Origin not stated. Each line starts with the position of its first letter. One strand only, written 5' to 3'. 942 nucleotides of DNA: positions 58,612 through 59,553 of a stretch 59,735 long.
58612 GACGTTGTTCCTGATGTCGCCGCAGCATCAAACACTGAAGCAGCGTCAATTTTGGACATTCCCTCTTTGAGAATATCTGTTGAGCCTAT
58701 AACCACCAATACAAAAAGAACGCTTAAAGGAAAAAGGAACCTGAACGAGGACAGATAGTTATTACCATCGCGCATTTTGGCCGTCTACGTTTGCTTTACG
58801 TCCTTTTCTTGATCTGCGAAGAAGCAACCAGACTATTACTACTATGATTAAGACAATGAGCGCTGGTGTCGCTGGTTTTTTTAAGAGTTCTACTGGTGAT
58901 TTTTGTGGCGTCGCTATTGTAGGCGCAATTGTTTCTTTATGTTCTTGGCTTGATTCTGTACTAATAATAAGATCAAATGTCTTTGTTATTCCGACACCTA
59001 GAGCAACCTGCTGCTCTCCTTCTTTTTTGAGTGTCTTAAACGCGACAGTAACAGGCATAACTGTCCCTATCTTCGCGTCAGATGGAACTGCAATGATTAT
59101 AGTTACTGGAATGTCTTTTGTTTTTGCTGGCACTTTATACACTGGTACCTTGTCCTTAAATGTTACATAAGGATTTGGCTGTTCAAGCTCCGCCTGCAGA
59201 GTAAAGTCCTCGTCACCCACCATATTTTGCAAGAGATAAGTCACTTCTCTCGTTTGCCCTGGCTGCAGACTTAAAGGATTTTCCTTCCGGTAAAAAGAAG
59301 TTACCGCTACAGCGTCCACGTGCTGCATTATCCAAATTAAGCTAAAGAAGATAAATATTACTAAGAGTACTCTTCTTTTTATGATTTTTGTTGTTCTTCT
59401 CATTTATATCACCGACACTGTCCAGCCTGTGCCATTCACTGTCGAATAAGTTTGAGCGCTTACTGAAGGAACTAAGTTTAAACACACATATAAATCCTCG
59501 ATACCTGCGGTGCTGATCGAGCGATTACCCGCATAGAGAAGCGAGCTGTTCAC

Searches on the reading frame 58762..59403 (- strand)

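Call 6: search_protein_families(library=pfam, proteins=[window:58762-59403:-], max_evalue=0.01)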
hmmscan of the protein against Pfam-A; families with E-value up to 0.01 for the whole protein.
window:58762-59403:- (213 aa): 2 families
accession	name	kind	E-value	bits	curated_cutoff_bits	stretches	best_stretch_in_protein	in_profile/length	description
PF23619.1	Ig_VWA7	-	0.0012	19.5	27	1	42-129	8-91/104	VWA7 Ig-like domain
PF02653.21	BPD_transp_2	-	0.0019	17.8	26.8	1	143-211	126-165/269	Branched-chain amino acid transport system / permease component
